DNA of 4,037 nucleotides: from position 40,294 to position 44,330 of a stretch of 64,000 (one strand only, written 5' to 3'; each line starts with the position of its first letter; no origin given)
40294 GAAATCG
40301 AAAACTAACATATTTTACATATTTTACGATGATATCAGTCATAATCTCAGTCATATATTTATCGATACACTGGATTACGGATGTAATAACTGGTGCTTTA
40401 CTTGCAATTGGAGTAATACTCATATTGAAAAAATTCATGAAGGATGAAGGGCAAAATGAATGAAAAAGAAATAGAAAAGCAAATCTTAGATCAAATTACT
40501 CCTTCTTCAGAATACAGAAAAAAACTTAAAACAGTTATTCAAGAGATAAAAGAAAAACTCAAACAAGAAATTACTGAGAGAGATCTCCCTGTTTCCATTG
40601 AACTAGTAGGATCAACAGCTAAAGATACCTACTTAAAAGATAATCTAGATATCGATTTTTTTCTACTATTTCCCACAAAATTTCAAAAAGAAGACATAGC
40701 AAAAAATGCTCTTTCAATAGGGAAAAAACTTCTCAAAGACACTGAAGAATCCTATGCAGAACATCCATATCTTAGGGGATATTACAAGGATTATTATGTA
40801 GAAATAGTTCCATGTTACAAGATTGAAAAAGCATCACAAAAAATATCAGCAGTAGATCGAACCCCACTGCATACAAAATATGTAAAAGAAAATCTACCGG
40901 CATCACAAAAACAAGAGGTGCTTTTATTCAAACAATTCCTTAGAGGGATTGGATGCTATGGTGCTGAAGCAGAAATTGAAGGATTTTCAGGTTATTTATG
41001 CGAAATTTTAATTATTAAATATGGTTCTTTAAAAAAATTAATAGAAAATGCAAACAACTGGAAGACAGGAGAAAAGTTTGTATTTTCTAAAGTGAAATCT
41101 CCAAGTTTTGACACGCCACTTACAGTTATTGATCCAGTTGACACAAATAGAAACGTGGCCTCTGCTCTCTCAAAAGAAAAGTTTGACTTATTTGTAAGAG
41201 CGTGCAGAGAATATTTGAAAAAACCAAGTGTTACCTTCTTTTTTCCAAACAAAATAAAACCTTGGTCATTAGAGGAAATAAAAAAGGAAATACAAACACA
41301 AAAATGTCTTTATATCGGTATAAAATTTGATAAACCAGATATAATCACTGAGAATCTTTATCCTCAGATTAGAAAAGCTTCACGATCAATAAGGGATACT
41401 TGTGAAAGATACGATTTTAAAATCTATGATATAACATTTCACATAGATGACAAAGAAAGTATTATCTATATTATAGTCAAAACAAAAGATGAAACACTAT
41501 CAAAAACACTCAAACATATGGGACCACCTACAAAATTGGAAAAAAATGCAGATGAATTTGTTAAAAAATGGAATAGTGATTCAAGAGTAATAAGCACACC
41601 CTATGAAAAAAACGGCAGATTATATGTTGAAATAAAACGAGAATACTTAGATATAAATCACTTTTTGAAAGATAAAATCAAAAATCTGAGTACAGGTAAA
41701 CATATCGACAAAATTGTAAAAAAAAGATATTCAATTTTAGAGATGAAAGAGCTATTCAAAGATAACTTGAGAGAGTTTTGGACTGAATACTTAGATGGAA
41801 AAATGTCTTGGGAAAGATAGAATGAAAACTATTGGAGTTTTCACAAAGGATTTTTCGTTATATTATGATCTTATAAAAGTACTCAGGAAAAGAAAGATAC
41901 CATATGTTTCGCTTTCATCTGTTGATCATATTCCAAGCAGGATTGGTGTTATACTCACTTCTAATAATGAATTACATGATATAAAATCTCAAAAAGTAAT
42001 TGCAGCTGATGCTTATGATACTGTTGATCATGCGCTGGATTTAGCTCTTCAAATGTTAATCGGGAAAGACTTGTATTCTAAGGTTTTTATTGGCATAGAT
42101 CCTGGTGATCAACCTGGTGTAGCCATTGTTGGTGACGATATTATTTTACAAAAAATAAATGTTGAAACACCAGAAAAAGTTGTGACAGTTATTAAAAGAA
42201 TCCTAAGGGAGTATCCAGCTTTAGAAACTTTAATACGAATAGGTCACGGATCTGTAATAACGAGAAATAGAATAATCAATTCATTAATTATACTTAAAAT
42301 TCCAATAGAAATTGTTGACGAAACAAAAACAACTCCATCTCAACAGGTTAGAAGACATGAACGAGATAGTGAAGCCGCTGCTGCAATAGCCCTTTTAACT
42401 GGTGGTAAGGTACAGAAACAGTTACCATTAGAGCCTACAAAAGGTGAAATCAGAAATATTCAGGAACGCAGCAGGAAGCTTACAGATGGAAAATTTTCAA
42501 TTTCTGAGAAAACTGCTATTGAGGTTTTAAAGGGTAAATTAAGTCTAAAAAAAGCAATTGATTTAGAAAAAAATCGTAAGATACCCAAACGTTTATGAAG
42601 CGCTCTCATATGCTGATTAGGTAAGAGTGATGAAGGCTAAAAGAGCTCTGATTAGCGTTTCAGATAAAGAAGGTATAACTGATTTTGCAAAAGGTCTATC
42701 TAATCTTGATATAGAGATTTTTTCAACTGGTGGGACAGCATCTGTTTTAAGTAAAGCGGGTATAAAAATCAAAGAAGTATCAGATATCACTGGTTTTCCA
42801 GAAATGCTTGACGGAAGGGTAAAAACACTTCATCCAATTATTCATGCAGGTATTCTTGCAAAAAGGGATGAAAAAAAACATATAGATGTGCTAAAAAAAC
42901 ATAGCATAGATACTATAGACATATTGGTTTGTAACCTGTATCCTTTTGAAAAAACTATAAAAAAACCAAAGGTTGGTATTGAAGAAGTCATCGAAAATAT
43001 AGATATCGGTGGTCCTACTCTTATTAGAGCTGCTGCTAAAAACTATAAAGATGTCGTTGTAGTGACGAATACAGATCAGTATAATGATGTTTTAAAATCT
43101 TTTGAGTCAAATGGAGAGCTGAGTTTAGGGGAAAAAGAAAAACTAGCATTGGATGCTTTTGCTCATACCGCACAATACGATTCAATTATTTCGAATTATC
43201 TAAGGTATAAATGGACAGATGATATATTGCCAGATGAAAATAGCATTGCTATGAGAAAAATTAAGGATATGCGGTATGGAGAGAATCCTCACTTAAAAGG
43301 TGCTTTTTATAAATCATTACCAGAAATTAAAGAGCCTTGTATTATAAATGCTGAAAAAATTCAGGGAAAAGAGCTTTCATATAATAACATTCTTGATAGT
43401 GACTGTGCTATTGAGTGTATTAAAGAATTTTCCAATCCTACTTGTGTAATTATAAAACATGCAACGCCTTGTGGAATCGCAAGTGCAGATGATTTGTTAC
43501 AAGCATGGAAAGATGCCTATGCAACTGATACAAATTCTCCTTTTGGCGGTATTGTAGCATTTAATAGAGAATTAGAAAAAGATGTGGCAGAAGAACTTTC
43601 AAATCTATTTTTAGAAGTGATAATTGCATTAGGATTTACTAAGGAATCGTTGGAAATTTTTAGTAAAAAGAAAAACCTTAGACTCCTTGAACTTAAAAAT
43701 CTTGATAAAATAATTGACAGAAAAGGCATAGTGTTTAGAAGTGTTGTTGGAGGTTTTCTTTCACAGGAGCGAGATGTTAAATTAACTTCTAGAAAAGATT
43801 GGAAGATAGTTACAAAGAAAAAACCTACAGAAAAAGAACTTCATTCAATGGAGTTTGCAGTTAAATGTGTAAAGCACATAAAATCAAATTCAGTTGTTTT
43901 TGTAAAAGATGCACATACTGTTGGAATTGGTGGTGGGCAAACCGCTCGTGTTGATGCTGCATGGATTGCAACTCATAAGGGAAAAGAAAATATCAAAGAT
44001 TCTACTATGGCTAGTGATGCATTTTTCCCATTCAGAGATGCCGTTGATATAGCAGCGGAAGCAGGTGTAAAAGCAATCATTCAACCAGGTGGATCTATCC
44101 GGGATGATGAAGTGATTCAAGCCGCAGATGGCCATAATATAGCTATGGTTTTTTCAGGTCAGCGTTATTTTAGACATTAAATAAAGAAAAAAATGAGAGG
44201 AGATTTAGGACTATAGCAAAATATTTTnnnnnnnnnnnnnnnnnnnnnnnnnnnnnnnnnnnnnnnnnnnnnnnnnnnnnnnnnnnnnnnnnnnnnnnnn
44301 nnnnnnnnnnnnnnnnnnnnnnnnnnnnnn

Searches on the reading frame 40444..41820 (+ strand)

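Call 29: search_protein_families(library=pfam, proteins=[window:40444-41820:+], max_evalue=0.001)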
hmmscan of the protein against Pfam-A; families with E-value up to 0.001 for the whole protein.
window:40444-41820:+ (458 aa): 4 families
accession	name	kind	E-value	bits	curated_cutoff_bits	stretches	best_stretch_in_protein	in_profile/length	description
PF09249.16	tRNA_NucTransf2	-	3.6e-39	133.9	27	1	158-267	2-113/113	tRNA nucleotidyltransferase, second domain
PF21133.2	CAA_C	-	3.6e-30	105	22.2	1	291-433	6-143/144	CCA-adding enzyme, C-terminal domain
PF01909.29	NTP_transf_2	-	2.7e-13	50.6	21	1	37-143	2-93/93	Nucleotidyltransferase domain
PF18144.7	SMODS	-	4.6e-06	27.4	26.5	1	12-134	8-140/164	Second Messenger Oligonucleotide or Dinucleotide Synthetase domain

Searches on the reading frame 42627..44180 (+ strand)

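Call 28: search_protein_families(library=pfam, proteins=[window:42627-44180:+], max_evalue=0.001)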
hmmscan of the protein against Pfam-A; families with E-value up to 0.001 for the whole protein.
window:42627-44180:+ (517 aa): 2 families
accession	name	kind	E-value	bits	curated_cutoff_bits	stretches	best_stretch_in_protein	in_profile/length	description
PF01808.24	AICARFT_IMPCHas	-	5.6e-116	387.8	25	1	136-451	1-311/311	AICARFT/IMPCHase bienzyme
PF02142.27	MGS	-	7.2e-24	84.2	24.1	1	16-131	1-94/94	MGS-like domain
